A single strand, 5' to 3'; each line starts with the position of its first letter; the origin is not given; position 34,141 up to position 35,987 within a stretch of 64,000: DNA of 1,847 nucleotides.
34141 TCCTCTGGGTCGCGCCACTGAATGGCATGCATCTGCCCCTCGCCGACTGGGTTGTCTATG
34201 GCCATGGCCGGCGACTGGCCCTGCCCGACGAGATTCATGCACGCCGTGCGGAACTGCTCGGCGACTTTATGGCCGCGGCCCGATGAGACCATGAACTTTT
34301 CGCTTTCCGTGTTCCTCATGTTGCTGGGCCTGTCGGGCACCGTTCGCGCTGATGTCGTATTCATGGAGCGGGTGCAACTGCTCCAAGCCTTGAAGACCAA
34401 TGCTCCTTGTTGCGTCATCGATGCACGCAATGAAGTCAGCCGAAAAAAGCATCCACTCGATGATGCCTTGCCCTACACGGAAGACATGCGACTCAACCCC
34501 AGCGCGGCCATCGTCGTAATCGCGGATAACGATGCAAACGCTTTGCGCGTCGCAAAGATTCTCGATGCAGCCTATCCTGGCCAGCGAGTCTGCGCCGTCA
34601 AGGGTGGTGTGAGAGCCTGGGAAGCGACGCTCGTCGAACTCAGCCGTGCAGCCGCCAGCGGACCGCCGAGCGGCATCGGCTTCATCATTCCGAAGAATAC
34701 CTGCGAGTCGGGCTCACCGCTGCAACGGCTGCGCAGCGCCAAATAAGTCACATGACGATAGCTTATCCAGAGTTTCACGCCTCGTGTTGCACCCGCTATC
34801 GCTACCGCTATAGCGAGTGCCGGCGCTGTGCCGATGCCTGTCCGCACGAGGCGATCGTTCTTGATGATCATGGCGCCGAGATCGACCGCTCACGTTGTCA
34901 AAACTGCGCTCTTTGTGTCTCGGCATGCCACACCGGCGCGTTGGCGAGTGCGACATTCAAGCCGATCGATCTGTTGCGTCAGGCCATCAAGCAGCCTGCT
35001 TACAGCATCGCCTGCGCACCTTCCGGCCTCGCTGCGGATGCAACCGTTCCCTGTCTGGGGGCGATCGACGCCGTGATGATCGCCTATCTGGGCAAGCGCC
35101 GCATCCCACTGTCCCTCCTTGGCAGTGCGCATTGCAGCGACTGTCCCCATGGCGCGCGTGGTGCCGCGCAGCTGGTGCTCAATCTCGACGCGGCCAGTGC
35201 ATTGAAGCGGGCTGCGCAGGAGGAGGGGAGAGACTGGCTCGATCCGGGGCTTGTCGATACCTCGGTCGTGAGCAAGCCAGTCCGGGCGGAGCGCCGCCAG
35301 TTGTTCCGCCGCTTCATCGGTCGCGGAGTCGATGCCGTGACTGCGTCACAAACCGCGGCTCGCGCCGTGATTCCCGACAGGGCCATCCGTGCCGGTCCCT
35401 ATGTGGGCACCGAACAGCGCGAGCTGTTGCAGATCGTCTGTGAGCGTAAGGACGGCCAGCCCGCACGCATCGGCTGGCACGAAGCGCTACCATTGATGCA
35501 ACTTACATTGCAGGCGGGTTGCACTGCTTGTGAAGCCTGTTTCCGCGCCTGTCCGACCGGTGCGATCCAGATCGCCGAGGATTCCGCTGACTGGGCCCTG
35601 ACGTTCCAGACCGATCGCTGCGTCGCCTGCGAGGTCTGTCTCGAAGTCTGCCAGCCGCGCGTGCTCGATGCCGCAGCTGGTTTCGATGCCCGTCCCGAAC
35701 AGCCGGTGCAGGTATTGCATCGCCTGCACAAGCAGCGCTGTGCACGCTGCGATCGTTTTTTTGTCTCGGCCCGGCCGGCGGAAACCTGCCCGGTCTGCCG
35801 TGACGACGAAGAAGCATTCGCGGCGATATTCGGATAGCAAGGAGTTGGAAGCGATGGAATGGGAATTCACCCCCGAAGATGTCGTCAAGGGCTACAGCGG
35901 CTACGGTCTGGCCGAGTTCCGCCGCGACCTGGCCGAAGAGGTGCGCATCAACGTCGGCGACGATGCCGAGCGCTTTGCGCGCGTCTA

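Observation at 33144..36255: Five-gene accessory tail of operon 1 with no counterpart in standard molybdoenzyme operons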

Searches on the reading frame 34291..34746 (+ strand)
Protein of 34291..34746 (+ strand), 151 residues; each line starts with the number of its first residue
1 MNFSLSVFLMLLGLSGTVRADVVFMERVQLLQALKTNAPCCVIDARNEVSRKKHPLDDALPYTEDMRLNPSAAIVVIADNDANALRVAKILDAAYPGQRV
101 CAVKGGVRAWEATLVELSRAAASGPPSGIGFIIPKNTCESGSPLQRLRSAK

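Call 3: search_protein_families(library=pfam, proteins=[window:34291-34746:+], max_evalue=0.1)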
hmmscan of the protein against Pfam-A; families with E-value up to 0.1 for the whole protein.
window:34291-34746:+ (151 aa): 1 family
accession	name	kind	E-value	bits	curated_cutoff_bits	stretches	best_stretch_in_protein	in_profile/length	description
PF00581.25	Rhodanese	-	0.018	15.9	22.2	1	54-112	44-101/102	Rhodanese-like domain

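Call 4: search_protein_families(library=ncbifam, proteins=[window:34291-34746:+], max_evalue=0.1)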
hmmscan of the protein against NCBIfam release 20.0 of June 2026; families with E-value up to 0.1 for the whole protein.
window:34291-34746:+ (151 aa): 1 family
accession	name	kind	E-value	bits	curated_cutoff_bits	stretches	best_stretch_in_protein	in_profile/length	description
NF006704.0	PRK09250.1-1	equivalog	0.055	12.3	277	1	81-137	232-286/308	class I fructose-bisphosphate aldolase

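Call 64: search_solved_structures(query=A5, max_evalue=10, show_alignments=3)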
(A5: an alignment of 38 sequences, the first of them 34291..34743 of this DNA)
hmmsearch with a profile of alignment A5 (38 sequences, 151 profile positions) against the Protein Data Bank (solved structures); distinct sequences matched with E-value up to 10: 18.
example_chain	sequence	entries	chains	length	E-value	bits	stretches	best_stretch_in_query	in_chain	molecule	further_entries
7aoi_Bb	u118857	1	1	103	0.00091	22.3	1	23-93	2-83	mL94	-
6hiv_Bb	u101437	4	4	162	0.0012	21.8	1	21-92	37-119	mL94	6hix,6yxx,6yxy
7osv_A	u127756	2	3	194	0.0016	21.4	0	25-50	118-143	DeNovoTIM6-SB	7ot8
6z2i_A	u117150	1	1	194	0.0042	20.1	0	24-50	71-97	de novo designed TIM barrel DeNovoTIM6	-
1qxn_A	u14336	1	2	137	0.019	18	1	15-111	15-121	sulfide dehydrogenase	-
3iwh_A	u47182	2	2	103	0.026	17.5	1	25-110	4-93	Rhodanese-like domain protein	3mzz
8tfs_A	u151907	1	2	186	0.053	16.5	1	67-133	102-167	Rhodanese domain-containing protein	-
2okg_A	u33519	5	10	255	0.09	15.8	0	88-110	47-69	Central glycolytic gene regulator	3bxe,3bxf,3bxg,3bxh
6wrv_D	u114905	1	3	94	0.16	14.9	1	69-98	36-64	Computationally designed protein 3DS18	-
6vfe_A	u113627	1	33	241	0.24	14.4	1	94-149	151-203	Gasdermin-D, N-terminal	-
1wv9_A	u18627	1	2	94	0.36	13.8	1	39-109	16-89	Rhodanese Homolog TT1651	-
2gxq_A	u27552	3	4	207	0.68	12.9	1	55-112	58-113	heat resistant RNA dependent ATPase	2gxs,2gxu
3mwj_A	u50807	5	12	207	0.68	12.9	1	55-112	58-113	Heat resistant RNA dependent ATPase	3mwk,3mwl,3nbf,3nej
3foj_A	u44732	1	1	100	0.99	12.4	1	27-108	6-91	uncharacterized protein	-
7aih_BA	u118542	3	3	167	1.1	12.3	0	27-61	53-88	mL94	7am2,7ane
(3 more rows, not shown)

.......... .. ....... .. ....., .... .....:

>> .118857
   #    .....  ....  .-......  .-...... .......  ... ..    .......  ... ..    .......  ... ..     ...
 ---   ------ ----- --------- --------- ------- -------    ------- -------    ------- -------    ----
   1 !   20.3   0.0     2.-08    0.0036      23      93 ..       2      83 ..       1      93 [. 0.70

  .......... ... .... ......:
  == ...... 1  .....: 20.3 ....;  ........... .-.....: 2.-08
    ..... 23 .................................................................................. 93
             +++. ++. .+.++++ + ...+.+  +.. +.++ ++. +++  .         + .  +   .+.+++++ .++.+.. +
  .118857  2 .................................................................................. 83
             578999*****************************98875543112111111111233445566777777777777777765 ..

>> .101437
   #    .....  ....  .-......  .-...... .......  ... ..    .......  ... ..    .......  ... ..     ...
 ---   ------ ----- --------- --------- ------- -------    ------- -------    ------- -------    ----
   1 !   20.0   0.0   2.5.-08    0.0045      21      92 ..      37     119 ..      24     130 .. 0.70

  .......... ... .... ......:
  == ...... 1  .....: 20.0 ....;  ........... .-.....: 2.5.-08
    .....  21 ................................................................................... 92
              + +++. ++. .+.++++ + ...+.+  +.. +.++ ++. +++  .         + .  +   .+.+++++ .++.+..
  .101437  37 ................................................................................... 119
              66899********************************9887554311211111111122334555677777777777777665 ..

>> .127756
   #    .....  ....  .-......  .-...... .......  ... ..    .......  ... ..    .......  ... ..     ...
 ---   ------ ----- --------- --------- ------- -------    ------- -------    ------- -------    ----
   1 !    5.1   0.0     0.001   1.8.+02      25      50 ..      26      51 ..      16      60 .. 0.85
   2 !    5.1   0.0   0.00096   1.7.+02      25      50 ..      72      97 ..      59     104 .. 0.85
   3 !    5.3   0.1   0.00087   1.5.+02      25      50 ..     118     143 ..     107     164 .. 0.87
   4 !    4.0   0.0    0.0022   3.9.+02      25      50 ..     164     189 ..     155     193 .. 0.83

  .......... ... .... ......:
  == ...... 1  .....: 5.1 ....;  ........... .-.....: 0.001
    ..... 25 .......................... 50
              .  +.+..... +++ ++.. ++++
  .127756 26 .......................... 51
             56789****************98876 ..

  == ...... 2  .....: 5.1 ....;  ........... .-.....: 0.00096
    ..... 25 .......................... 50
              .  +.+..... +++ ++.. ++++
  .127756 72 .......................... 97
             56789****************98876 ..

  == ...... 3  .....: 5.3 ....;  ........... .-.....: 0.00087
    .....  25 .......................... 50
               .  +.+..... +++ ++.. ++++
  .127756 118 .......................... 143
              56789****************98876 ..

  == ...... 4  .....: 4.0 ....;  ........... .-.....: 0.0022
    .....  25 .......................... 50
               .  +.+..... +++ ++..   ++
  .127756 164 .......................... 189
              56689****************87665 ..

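Call 65: search_protein_families(library=pfam, alignment_id=A5, max_evalue=0.1)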
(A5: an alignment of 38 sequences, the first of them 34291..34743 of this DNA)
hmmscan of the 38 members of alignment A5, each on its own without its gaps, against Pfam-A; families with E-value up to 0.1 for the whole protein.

A. member 1, window:34291-34743:+ (151 aa): 1 family
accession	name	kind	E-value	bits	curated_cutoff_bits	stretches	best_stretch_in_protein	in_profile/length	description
PF00581.25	Rhodanese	-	0.018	15.9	22.2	1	54-112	44-101/102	Rhodanese-like domain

B. families by the number of members that match (of 38 scanned): 10 families
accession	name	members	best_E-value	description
PF00581.25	Rhodanese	15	9.8e-05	Rhodanese-like domain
PF14119.11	DUF4288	2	0.094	Domain of unknown function (DUF4288)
PF02558.23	ApbA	1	0.0058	Ketopantoate reductase PanE/ApbA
PF02570.20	CbiC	1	0.028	Precorrin-8X methylmutase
PF13478.12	XdhC_C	1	0.035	XdhC Rossmann domain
PF21962.1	DUF6924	1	0.037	Domain of unknown function (DUF6924)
PF02492.25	cobW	1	0.061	CobW/HypB/UreG, nucleotide-binding domain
PF21830.1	DUF6890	1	0.068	Family of unknown function (DUF6890)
PF03413.25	PepSY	1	0.073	Peptidase propeptide and YPEB domain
PF20685.2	GCP5-Mod21_C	1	0.088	Gamma-Tubulin ring complex non-core subunit mod21, C-terminal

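Call 66: search_solved_structures(query=A5, max_evalue=0.03, show_alignments=5)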
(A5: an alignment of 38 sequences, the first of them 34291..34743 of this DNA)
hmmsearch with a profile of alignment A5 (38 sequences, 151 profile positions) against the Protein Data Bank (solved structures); distinct sequences matched with E-value up to 0.03: 6.
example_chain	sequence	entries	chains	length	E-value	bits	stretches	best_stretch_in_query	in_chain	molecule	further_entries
7aoi_Bb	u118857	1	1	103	0.00091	22.3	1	23-93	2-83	mL94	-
6hiv_Bb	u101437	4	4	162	0.0012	21.8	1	21-92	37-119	mL94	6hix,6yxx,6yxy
7osv_A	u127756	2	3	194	0.0016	21.4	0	25-50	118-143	DeNovoTIM6-SB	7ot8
6z2i_A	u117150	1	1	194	0.0042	20.1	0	24-50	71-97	de novo designed TIM barrel DeNovoTIM6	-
1qxn_A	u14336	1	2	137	0.019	18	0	15-111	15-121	sulfide dehydrogenase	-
3iwh_A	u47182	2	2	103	0.026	17.5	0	25-110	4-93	Rhodanese-like domain protein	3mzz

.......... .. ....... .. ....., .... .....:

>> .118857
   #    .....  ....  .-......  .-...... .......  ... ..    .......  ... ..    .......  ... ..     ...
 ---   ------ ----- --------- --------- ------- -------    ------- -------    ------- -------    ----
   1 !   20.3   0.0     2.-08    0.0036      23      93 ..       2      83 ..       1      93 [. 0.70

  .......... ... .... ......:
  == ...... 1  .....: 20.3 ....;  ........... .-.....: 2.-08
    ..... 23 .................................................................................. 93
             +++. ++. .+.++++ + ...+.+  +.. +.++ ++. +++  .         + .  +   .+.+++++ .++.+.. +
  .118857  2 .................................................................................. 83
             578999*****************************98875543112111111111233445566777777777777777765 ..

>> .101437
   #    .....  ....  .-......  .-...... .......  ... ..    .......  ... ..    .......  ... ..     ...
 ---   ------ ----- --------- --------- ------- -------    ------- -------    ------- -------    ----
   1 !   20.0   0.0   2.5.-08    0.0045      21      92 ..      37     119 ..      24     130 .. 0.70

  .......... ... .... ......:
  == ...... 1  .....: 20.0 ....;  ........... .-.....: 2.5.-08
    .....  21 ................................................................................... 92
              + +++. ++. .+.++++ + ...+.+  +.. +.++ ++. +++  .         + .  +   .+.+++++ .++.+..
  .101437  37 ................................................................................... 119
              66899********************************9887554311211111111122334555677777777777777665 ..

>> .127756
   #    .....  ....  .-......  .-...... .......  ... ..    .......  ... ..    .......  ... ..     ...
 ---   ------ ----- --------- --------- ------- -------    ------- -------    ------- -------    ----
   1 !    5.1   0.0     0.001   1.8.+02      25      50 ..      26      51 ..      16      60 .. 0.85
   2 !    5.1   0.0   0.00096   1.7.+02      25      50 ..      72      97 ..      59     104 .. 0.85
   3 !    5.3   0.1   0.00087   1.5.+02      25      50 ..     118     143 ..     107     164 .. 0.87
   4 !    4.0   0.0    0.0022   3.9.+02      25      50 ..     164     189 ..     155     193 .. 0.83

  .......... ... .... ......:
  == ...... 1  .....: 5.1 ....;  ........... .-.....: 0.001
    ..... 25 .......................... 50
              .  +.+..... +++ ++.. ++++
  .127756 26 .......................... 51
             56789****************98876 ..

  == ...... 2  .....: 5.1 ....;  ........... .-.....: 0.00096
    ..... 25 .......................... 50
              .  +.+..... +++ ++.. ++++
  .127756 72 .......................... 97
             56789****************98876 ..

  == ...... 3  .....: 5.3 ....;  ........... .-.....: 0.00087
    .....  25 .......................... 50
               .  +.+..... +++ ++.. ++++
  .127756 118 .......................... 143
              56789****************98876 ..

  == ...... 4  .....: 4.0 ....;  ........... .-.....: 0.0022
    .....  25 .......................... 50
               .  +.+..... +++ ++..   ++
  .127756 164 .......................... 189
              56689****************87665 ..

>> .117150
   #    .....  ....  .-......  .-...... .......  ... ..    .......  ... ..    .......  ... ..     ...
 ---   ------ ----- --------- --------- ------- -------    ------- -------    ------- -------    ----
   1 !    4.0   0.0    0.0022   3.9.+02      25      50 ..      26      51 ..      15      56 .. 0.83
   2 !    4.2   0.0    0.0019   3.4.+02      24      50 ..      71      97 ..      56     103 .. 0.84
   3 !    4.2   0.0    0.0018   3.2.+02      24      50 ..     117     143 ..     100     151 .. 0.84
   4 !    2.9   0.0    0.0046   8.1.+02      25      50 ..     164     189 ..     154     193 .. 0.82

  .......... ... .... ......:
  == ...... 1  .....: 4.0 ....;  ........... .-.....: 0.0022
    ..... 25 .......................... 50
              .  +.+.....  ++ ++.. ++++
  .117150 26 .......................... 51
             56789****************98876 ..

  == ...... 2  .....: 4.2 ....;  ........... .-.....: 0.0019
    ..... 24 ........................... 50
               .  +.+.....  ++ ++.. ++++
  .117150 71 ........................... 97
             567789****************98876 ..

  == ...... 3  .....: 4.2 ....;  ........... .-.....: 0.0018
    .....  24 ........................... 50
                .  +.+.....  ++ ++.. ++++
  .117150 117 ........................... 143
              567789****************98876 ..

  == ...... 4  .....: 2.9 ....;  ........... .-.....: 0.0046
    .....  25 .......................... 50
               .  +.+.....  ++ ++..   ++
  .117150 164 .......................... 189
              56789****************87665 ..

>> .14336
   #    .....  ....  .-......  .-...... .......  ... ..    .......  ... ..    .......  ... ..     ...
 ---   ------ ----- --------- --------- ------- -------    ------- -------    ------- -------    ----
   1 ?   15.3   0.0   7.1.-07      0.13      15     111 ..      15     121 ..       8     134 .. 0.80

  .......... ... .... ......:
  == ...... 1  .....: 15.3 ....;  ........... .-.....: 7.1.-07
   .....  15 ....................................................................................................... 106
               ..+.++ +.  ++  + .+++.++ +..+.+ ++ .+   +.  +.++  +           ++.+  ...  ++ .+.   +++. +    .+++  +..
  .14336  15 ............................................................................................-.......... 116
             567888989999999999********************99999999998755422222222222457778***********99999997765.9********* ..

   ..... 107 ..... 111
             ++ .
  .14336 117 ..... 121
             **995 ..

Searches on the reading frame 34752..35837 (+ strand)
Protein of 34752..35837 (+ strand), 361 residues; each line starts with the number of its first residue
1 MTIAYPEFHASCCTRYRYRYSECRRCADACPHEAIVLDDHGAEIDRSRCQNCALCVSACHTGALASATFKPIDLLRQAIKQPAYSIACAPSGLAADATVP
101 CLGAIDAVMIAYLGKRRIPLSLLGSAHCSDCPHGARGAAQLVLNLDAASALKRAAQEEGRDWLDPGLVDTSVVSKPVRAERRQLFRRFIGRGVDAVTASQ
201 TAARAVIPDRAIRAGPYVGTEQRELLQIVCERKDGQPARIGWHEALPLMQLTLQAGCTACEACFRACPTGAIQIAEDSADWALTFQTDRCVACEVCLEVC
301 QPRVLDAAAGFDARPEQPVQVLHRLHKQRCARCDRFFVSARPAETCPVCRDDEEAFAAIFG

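Call 3: search_protein_families(library=pfam, proteins=[window:34752-35837:+], max_evalue=0.1)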
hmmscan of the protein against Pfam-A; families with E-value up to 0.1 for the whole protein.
window:34752-35837:+ (361 aa): 12 families
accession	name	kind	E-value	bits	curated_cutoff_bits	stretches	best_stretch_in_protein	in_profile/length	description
PF12838.12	Fer4_7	-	1.1e-13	51.9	27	2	22-63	4-52/52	4Fe-4S dicluster domain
PF00037.32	Fer4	-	1.5e-13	50.4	21.1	4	257-273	8-24/24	4Fe-4S binding domain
PF14697.11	Fer4_21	-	2.5e-11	44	35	2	255-300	6-51/59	4Fe-4S dicluster domain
PF13187.11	Fer4_9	-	8.5e-11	42.2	27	2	257-302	2-49/52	4Fe-4S dicluster domain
PF13484.11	Fer4_16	-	4.5e-09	37.4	30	2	22-38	4-20/66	4Fe-4S double cluster binding domain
PF13237.11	Fer4_10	-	1.5e-07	31.7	25.5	2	255-300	7-52/53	4Fe-4S dicluster domain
PF12837.12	Fer4_6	-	2e-07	31.1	25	4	42-64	2-24/24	4Fe-4S binding domain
PF12797.12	Fer4_2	-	3.6e-05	23.9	24.5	2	43-60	4-21/22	4Fe-4S binding domain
PF13746.11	Fer4_18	-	0.00038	21.1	27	0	22-61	63-97/114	4Fe-4S dicluster domain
PF25160.1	LdpA_Fe-S-bd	-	0.0017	18.5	27.6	1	21-66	3-45/49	LdpA Fe-S cluster-binding domain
PF21349.2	RUBY_RBDX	-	0.038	13.9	26.5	1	329-356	2-29/30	Rubrerythrin, rubredoxin-like domain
PF12800.12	Fer4_4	-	0.043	14.6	24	1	47-62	2-17/17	4Fe-4S binding domain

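Call 4: search_protein_families(library=ncbifam, proteins=[window:34752-35837:+], max_evalue=0.1)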
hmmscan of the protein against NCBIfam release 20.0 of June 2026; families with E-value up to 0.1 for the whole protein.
window:34752-35837:+ (361 aa): 76 families (the best 25 are shown)
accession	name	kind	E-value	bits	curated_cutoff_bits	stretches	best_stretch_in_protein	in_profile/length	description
TIGR02700.1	flavo_MJ0208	hypoth_equivalog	8e-12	44.9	251.35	2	17-66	147-196/234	dihydromethanopterin reductase (acceptor)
NF041836.1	rnfB_Methano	equivalog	9.1e-12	45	445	2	22-63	220-261/265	Rnf electron transport complex subunit RnfB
NF045874.1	Vhu_polyferre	exception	2.6e-11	42.9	600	2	22-70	132-180/381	F420-non-reducing hydrogenase associated-polyferredoxin VhuB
NF038196.1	ferrodoxin_EFR1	subfamily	5.3e-11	43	75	2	22-64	188-229/242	EFR1 family ferrodoxin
NF005505.0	PRK07118.1-4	equivalog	5.8e-11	42.4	378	2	22-63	220-261/265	Fe-S cluster domain-containing protein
TIGR04041.1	activase_YjjW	hypoth_equivalog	1.9e-10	40.6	250.2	2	255-302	41-84/276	YjjW family glycine radical enzyme activase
NF043069.1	T4HPD_activ_SAM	equivalog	2.6e-10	40.2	425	2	18-64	51-97/299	trans-4-hydroxy-L-proline dehydratase activase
NF005506.0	PRK07118.1-5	equivalog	2.7e-10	40.1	388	2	253-304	214-261/279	Fe-S cluster domain-containing protein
TIGR00402.1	napF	equivalog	5.5e-10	39.4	102.2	2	254-334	34-114/149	ferredoxin-type protein NapF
TIGR02179.1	PorD_KorD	subfamily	5.7e-10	39.2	60.05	2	242-304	15-71/78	2-oxoacid:acceptor oxidoreductase, delta subunit, pyruvate/2-ketoisovalerate family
NF004541.0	PRK05888.2-2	equivalog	1.5e-09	37.9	217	2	255-305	61-111/168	NADH-quinone oxidoreductase subunit NuoI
NF058577.1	FdxA_fam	equivalog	2.6e-09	37.1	65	2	22-63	11-52/52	4Fe-4S ferredoxin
NF040864.1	HgcB_ferredoxin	equivalog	3.4e-09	36.4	99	3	20-65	16-62/93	mercury methylation ferredoxin HgcB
NF005504.0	PRK07118.1-3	equivalog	9.7e-09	35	437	1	23-73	224-274/293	Fe-S cluster domain-containing protein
NF048010.1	SfplDhtActHpsHDes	equivalog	1.8e-08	33.6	430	2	20-65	60-106/298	(2S)-3-sulfopropanediol dehydratase activating enzyme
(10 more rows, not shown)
